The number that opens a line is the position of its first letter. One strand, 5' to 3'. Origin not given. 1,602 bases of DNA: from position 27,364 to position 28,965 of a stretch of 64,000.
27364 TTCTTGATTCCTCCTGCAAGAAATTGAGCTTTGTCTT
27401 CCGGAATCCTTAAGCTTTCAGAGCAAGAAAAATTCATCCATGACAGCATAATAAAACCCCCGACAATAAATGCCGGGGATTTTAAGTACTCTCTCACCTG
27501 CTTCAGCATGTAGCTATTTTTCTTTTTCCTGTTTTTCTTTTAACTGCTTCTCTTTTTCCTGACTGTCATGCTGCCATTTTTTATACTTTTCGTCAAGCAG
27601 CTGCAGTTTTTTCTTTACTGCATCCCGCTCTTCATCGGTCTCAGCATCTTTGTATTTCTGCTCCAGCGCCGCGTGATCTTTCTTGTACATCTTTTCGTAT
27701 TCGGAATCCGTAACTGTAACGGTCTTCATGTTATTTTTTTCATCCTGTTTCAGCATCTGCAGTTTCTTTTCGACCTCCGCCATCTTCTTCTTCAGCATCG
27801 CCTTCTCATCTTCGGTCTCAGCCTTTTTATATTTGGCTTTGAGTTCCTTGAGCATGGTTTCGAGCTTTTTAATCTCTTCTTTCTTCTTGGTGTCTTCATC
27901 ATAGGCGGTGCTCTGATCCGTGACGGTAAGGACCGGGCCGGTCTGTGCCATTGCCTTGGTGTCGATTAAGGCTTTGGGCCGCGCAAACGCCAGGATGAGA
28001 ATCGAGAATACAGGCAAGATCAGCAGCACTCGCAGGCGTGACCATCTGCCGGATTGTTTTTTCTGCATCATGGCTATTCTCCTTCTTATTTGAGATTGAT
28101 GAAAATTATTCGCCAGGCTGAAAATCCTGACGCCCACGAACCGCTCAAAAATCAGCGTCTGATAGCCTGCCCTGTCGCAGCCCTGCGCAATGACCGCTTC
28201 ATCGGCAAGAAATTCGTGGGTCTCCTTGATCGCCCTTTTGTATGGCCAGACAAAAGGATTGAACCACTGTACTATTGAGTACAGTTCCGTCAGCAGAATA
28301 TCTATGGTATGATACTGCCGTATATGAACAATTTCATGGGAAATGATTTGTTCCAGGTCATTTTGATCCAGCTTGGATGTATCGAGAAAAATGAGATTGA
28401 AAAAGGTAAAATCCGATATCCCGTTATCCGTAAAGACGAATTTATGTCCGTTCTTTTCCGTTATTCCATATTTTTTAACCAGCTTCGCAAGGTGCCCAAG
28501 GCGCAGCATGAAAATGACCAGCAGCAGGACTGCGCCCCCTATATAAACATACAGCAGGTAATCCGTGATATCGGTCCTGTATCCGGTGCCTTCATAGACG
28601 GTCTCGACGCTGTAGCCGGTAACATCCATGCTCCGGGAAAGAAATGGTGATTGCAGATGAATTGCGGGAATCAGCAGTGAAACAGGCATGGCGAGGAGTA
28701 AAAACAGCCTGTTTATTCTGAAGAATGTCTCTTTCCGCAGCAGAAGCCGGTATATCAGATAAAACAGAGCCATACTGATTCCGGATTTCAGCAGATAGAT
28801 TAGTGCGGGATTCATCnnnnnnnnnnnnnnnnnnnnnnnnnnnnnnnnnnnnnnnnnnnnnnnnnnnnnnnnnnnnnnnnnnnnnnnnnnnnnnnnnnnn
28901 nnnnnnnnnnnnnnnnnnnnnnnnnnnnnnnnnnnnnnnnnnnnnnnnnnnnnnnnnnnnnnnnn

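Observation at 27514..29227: BlaI/BlaR1 pair in which the extracytoplasmic sensor is replaced by ~180 aa of K/E-rich heptad repeats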

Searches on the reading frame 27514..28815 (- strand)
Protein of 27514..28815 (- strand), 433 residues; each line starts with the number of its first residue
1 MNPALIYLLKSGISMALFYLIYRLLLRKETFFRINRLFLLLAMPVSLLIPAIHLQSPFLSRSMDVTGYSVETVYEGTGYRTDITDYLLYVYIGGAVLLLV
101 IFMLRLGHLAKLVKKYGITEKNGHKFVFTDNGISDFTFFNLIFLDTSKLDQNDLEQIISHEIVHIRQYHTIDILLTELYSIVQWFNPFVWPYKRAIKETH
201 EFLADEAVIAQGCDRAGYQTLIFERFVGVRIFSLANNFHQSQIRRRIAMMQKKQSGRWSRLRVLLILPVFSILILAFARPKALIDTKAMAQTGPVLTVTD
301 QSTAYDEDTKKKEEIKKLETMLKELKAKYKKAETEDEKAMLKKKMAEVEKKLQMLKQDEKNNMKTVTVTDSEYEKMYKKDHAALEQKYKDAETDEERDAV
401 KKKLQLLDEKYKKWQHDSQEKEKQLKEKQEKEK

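Call 3: search_protein_families(library=pfam, proteins=[window:27514-28815:-], max_evalue=0.01)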
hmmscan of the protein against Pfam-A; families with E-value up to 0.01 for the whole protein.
window:27514-28815:- (433 aa): 1 family
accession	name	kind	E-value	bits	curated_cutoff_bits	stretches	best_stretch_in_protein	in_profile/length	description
PF05569.17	Peptidase_M56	-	1e-12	48.3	31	1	147-250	186-296/296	BlaR1 peptidase M56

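Call 4: search_protein_families(library=ncbifam, proteins=[window:27514-28815:-], max_evalue=0.01)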
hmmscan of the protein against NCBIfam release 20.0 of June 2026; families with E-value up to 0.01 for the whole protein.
window:27514-28815:- (433 aa): 2 families
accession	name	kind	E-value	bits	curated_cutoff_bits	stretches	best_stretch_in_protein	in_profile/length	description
NF000326.1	blaR1_generic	equivalog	1.1e-11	43.8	400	1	147-277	189-327/585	BlaR1 family beta-lactam sensor/signal transducer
NF033108.1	sensor_BlaR1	exception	2.1e-05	23.3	1200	1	151-276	192-323/585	beta-lactam sensor/signal transducer BlaR1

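Call 5: find_homologous_proteins(query=window:27514-28815:-, max_evalue=0.001)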
Query window:27514-28815:- (433 aa): 989 proteins with E <= 0.001 among 8000 candidates; the best 120 are listed.
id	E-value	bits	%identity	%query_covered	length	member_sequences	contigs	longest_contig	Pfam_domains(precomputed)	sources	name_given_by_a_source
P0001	1.2e-279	945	100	100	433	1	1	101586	PF05569.18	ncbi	-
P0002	1.9e-189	648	69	99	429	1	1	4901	PF26044.1,PF05569.18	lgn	-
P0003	1.7e-175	602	66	96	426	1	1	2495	PF26044.1,PF05569.18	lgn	-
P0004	5.1e-98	347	43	90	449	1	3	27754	PF05569.18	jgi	-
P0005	4.4e-93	331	48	72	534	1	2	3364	PF05569.18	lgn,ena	-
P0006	4.9e-92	327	55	67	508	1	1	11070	PF05569.18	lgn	-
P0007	2.0e-90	322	45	71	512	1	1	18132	PF05569.18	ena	-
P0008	1.5e-89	319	40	94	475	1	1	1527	PF05569.18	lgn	-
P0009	5.6e-89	317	40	95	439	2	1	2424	PF05569.18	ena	-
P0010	5.1e-88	314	41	100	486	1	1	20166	PF05569.18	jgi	jgi:hypothetical protein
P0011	7.5e-88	313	41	100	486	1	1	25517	PF05569.18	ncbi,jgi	ncbi:MAG: M56 family metallopeptidase [Candidatus Aminicenantes bacterium]|jgi:hypothetical protein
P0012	2.1e-87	312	40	95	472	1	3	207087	PF05569.18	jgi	-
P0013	7.1e-87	310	38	99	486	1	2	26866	PF05569.18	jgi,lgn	jgi:hypothetical protein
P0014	5.6e-85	304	41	95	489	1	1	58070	PF05569.18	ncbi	-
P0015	7.4e-85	303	41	89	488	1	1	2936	PF05569.18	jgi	jgi:hypothetical protein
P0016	2.0e-84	302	41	95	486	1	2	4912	PF05569.18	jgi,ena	-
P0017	4.2e-84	301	41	94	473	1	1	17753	PF05569.18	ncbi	-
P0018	1.7e-83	299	45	72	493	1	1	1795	PF05569.18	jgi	jgi:hypothetical protein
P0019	2.1e-83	299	41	95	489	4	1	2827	PF05569.18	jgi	-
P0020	1.1e-82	296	44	79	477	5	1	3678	PF05569.18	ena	-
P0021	3.1e-81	292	40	81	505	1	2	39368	PF05569.18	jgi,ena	-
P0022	6.0e-80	287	44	70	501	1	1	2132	PF05569.18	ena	-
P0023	2.2e-79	285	37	94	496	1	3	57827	PF05569.18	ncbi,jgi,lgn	-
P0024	8.6e-79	284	38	100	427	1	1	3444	PF05569.18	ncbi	-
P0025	1.2e-78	283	43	82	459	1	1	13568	PF05569.18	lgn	-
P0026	1.2e-78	283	38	100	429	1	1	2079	PF05569.18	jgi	jgi:hypothetical protein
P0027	1.3e-78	283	47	60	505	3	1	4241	PF05569.18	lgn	-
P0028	1.7e-78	283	45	75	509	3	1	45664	PF05569.18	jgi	-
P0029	6.0e-78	281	41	82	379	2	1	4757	PF05569.18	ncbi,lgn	-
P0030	7.2e-78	280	39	98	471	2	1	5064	PF05569.18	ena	-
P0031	8.8e-78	280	42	82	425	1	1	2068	PF05569.18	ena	-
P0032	1.0e-77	280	42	83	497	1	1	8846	PF05569.18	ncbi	ncbi:MAG: M56 family metallopeptidase, partial [Candidatus Aminicenantes bacterium]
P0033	5.3e-77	278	41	82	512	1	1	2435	PF05569.18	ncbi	-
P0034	6.7e-77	277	41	82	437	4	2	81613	PF05569.18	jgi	jgi:hypothetical protein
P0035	1.8e-76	276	42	84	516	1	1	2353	PF05569.18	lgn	-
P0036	3.1e-76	275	41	81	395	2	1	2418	PF05569.18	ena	-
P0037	3.7e-76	275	45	68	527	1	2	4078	PF05569.18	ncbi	-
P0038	3.8e-76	275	45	70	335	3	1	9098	PF05569.18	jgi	-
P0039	4.6e-76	275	40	83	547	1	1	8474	PF05569.18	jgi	jgi:hypothetical protein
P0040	5.6e-76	274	42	81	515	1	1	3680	PF05569.18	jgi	-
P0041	8.3e-76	274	45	65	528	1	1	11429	PF05569.18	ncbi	-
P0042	9.6e-76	273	37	92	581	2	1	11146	PF05569.18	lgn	-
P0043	1.1e-75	273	41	82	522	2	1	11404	PF05569.18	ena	-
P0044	2.1e-74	269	38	92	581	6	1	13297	PF05569.18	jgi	jgi:hypothetical protein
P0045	9.3e-74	267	39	81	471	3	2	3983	PF05569.18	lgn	-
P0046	1.5e-73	266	40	88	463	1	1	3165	PF05569.18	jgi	jgi:hypothetical protein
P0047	2.3e-73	266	36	99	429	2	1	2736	PF05569.18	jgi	-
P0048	3.3e-73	265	40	93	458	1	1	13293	PF05569.18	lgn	-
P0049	5.9e-73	264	47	65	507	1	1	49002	PF05569.18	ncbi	ncbi:M56 family metallopeptidase [Acidobacteriota bacterium]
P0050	1.0e-72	264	43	77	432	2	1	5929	PF05569.18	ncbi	-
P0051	1.3e-72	263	42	77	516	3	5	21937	PF05569.18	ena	-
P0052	1.5e-72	263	38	98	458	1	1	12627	PF05569.18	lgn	-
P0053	3.5e-72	262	46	65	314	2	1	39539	PF05569.18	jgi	-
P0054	2.2e-71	259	36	94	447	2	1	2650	PF05569.18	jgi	-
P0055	2.2e-71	259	44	69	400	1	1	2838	PF05569.18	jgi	jgi:hypothetical protein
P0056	7.9e-70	254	48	64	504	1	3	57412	PF05569.18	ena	-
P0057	1.8e-69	253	37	97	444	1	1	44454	PF05569.18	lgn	-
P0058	1.3e-68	250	34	99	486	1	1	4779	PF05569.18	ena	-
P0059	2.9e-68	249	42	78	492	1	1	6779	PF05569.18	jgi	jgi:hypothetical protein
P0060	4.4e-67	245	39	80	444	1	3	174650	PF05569.18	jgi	jgi:hypothetical protein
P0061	4.1e-66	242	34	85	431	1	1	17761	PF03544.20,PF05569.18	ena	-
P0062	9.9e-66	240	43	64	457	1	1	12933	PF05569.18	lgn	-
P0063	4.3e-64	235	41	60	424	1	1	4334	PF03544.20,PF05569.18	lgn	-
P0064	5.6e-64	235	37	95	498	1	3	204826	PF05569.18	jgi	jgi:hypothetical protein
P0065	8.6e-64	234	37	94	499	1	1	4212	PF05569.18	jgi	jgi:hypothetical protein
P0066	1.8e-63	233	38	75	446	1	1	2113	PF03544.20,PF05569.18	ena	-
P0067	6.7e-63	231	37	74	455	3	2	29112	PF03544.20,PF05569.18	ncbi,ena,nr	ncbi:MAG: M56 family metallopeptidase [Bacteroidales bacterium]|nr:M56 family metallopeptidase [Bact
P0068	6.9e-63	231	37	76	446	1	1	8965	PF03544.20,PF05569.18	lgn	-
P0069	1.1e-62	231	37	76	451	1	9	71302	PF03544.20,PF05569.18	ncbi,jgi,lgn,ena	jgi:TonB family protein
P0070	1.7e-62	230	35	80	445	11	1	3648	PF03544.20,PF05569.18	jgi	-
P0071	6.8e-62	228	36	95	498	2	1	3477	PF05569.18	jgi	jgi:hypothetical protein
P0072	1.7e-61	227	35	95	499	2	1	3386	PF05569.18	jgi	-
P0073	8.4e-61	224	39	64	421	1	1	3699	PF03544.20,PF05569.18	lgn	-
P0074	6.9e-60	221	36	83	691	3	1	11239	PF01435.25,PF05569.18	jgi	jgi:hypothetical protein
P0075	7.7e-60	221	36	80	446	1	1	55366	PF03544.20,PF05569.18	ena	-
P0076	1.2e-59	220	39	61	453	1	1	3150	PF03544.20,PF05569.18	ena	-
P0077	3.3e-59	219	38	67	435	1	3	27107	PF03544.20,PF05569.18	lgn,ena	-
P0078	3.6e-59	219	35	96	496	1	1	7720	PF05569.18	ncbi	-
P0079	6.8e-58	215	41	62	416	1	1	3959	PF03544.20,PF05569.18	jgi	jgi:TonB family protein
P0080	8.4e-58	214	39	61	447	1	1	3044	PF03544.20,PF05569.18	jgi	-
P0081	2.2e-57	213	35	73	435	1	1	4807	PF03544.20,PF05569.18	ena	-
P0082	6.2e-57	212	39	65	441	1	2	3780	PF03544.20,PF05569.18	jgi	-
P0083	7.4e-57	211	34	73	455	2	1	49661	PF03544.20,PF05569.18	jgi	-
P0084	8.1e-57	211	33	76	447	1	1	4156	PF03544.20,PF05569.18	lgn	-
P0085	1.3e-56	210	35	68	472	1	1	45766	PF03544.20,PF05569.18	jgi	jgi:TonB family protein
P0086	1.4e-56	210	40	64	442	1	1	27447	PF03544.20,PF05569.18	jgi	jgi:TonB family protein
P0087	3.5e-56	209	41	65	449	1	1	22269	PF03544.20,PF05569.18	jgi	jgi:beta-lactamase regulating signal transducer with metallopeptidase domain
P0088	7.4e-56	208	33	94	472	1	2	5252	PF03544.20,PF05569.18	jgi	jgi:TonB family protein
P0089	8.1e-56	208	38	72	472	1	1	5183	PF03544.20,PF05569.18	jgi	-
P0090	8.6e-56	208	34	94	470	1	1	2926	PF03544.20,PF05569.18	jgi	jgi:TonB family protein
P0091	1.8e-55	207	34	94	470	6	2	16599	PF03544.20,PF05569.18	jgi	jgi:TonB family protein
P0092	3.5e-55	206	37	73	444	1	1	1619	PF03544.20,PF05569.18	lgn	-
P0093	5.0e-55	205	33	94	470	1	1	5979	PF03544.20,PF05569.18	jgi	jgi:TonB family protein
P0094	5.8e-55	205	36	76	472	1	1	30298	PF03544.20,PF05569.18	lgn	-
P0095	6.2e-55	205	36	68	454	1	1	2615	PF03544.20,PF05569.18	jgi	jgi:TonB family protein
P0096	6.7e-55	205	34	94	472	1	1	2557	PF03544.20,PF05569.18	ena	-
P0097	7.1e-55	205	38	64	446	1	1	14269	PF03544.20,PF05569.18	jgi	jgi:TonB family protein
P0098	7.7e-55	205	36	81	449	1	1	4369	PF03544.20,PF05569.18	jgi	jgi:TonB family protein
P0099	1.1e-54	204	34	75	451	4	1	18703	PF03544.20,PF05569.18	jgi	-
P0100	1.4e-54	204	34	94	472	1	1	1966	PF03544.20,PF05569.18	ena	-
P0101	1.6e-54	204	39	64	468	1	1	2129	PF03544.20,PF05569.18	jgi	jgi:TonB family protein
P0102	1.6e-54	204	38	64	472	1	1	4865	PF03544.20,PF05569.18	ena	-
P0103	1.7e-54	204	35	75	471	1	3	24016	PF03544.20,PF05569.18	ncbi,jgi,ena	-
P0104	1.9e-54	203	34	94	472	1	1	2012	PF03544.20,PF05569.18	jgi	jgi:TonB family protein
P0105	1.9e-54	203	38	64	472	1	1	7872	PF03544.20,PF05569.18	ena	-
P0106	1.9e-54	203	36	74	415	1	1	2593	PF03544.20,PF05569.18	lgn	-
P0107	2.0e-54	203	38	73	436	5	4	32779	PF03544.20,PF05569.18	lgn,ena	-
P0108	2.3e-54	203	36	75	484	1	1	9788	PF03544.20,PF05569.18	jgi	-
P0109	2.4e-54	203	38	75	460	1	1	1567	PF03544.20,PF05569.18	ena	-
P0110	3.7e-54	202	33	83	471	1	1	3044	PF03544.20,PF05569.18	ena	-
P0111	5.2e-54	202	36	79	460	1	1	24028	PF03544.20,PF05569.18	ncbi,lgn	-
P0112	5.7e-54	202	33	80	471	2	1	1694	PF03544.20,PF05569.18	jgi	jgi:TonB family protein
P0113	5.8e-54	202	38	64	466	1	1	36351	PF03544.20,PF05569.18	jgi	jgi:TonB family protein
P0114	5.9e-54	202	35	73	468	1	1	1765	PF03544.20,PF05569.18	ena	-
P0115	7.5e-54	201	36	76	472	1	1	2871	PF03544.20,PF05569.18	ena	-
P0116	9.3e-54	201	42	45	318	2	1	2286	PF05569.18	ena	-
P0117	9.5e-54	201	36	73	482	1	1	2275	PF03544.20,PF05569.18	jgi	-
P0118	1.0e-53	201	38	66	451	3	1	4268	PF03544.20,PF05569.18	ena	-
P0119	1.1e-53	201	35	75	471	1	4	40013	PF03544.20,PF05569.18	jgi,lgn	jgi:TonB family protein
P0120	1.1e-53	201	37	69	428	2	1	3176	PF03544.20,PF05569.18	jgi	jgi:hypothetical protein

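Call 10: find_encoding_contigs(protein=P0001, flank=10000, max_places=3)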
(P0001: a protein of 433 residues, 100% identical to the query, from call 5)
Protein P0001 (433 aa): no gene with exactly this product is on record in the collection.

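Call 11: find_encoding_contigs(protein=P0012, flank=8000, max_places=3)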
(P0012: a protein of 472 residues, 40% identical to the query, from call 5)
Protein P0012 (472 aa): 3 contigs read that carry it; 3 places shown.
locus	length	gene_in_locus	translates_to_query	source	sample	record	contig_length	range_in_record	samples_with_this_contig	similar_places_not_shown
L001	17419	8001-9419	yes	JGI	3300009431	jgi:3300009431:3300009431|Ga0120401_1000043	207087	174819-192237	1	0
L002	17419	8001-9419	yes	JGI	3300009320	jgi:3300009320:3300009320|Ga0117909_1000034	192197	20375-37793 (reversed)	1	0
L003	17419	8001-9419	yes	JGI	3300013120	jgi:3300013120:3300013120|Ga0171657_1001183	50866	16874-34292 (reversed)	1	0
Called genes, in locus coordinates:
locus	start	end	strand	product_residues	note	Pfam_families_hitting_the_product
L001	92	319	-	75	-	PF13432:TPR_16 (faint), PF07719:TPR_2 (weak), PF13181:TPR_8 (faint)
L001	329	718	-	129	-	-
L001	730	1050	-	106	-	PF03551:PadR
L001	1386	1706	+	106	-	PF12840:HTH_20, PF01022:HTH_5, PF13412:HTH_24 (weak)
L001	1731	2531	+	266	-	PF01135:PCMT, PF01209:Ubie_methyltran, PF06325:PrmA, PF13489:Methyltransf_23, PF13847:Methyltransf_31, PF08241:Methyltransf_11, PF08242:Methyltransf_12, PF13649:Methyltransf_25, +1 more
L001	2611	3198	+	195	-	PF07638:Sigma70_ECF (weak), PF04542:Sigma70_r2, PF08281:Sigma70_r4_2, PF04545:Sigma70_r4, PF22233:PhyR_sigma-like (weak)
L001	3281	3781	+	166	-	-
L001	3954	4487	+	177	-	PF17032:Zn_ribbon_15 (faint), PF13248:Zn_ribbon_3 (faint), PF12773:DZR, PF13240:Zn_Ribbon_1 (faint)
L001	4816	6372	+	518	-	PF00437:T2SSE, PF13191:AAA_16 (weak)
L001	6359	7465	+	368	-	PF00437:T2SSE, PF13191:AAA_16 (faint)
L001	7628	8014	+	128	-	PF03965:Penicillinase_R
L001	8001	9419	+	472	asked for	PF05569:Peptidase_M56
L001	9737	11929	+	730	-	PF13145:Rotamase_2, PF13616:Rotamase_3, PF00639:Rotamase, PF04055:Radical_SAM, PF13186:SPASM, PF02810:SEC-C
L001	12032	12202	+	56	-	-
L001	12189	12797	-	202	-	PF03781:FGE-sulfatase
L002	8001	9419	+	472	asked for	PF05569:Peptidase_M56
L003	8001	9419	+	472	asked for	PF05569:Peptidase_M56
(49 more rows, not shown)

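Call 14: search_protein_families(library=pfam, proteins=[P0002], max_evalue=10)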
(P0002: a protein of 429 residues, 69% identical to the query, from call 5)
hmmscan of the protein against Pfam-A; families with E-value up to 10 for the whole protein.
P0002 (429 aa): 5 families
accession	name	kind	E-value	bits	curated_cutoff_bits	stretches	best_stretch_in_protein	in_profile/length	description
PF05569.17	Peptidase_M56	-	1.2e-15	58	31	2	147-250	186-296/296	BlaR1 peptidase M56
PF01435.24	Peptidase_M48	-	0.11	12.7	20.3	1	148-185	58-97/186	Peptidase family M48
PF07862.16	Nif11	-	0.19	12.5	23.8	0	323-341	17-35/48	Nif11 domain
PF13729.12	TraF_2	-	0.39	10.3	25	1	293-377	19-95/264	F plasmid transfer operon, TraF, protein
PF18773.7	Importin_rep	-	8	6.8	33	0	79-91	22-34/40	Importin 13 repeat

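Call 19: find_related_loci(query=A2, collection=genome_contigs, flank=6000)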
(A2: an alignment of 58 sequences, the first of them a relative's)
Query A2 (433 aa) in genome_contigs; peptide patterns used: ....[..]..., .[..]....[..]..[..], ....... (x = any residue, [..] = any of these).
600 stretches matched a pattern (row limit reached: there are more); 530 encode a relative of the query (tblastn E <= 1e-3); the best 80 are kept; 80 distinct loci.
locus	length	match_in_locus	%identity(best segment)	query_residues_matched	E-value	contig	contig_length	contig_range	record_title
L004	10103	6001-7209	41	5-409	3e-96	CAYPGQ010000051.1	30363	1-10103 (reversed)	MAG TPA_asm: uncultured Eubacteriales bacterium isolate SRP068000_co1_174 genome assembly, contig: NODE_1698_length_3036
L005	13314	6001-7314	41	1-431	1e-91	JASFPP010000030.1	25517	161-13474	MAG: Candidatus Aminicenantes bacterium isolate D0819M58metaG_sub_Bin_184 D0819M58metaG_FD_scaffold_98_c1, whole genome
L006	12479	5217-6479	39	1-407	3e-88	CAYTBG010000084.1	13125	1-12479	MAG TPA_asm: uncultured Eubacteriales bacterium isolate SRP068000_co2_7 genome assembly, contig: NODE_4724_length_13125_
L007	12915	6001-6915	47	1-310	4e-87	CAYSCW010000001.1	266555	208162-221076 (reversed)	MAG TPA_asm: uncultured Eubacteriales bacterium isolate binchicken_co34_437 genome assembly, contig: NODE_5_length_26655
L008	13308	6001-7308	40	1-404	2e-86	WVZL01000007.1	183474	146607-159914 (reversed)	MAG: Candidatus Aminicenantes bacterium isolate CS4-C018 C_merged_R1_(paired)_contig_5072, whole genome shotgun sequence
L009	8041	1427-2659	39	1-411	3e-86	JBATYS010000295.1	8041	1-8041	MAG: Candidatus Aminicenantaceae bacterium isolate MFD12937_ilm_asm_bin5 k127_267227, whole genome shotgun sequence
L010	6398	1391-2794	37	1-429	4e-86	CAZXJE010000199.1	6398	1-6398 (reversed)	MAG TPA_asm: uncultured Eubacteriales bacterium isolate SRP068000_co2_124 genome assembly, contig: NODE_17102_length_639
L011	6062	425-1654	40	1-407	2e-85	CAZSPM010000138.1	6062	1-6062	MAG TPA_asm: uncultured Eubacteriales bacterium isolate binchicken_co275_105 genome assembly, contig: NODE_23600_length_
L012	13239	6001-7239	38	1-407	2e-83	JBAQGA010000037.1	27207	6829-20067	MAG: Candidatus Aminicenantales bacterium isolate MFD06995_ilm_asm_bin14 k127_72357, whole genome shotgun sequence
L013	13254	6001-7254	41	1-413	2e-81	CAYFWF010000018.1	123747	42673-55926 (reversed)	MAG TPA_asm: uncultured Eubacteriales bacterium isolate ERP108616_co1_236 genome assembly, contig: k119_1458470, whole g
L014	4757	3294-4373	41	1-356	8e-80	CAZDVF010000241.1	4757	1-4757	MAG TPA_asm: uncultured bacterium isolate binchicken_co256_218 genome assembly, contig: NODE_58014_length_4757_cov_6.026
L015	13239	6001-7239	37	1-431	1e-79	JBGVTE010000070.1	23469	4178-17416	MAG: Candidatus Aminicenantaceae bacterium isolate S_218_B4 k127_11347, whole genome shotgun sequence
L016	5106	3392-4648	38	1-399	1e-79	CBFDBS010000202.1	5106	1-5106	MAG TPA_asm: uncultured bacterium isolate SRR26215677_binner13_Refined_51 genome assembly, contig: ERZ25073487.20718, wh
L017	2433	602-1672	39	1-363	4e-71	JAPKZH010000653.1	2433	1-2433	MAG: Candidatus Aminicenantes bacterium isolate LacPavin_0920_SED5_MAG_55_12 LacPavin_0920_SED5_scaffold_1160447, whole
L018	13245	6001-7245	37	6-413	8e-69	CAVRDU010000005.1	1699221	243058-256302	MAG: Candidatus Aminicenantes bacterium isolate MFD09964.bin.2.24 genome assembly, contig: contig_8829, whole genome sho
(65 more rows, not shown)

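Call 25: find_encoding_contigs(protein=P0002, flank=5000, max_places=3)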
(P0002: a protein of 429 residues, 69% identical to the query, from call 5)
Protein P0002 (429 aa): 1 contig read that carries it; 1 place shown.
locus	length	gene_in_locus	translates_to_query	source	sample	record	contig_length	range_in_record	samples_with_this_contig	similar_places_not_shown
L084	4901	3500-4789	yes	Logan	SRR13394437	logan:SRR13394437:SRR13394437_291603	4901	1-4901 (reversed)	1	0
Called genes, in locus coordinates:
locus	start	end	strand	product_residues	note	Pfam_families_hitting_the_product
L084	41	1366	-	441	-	PF01523:PmbA_TldD_1st, PF19290:PmbA_TldD_2nd, PF19289:PmbA_TldD_3rd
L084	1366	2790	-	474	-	PF01523:PmbA_TldD_1st, PF19290:PmbA_TldD_2nd, PF19289:PmbA_TldD_3rd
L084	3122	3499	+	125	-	PF03965:Penicillinase_R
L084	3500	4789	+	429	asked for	PF05569:Peptidase_M56, PF26044:Antitox_halo (faint)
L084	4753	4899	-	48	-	?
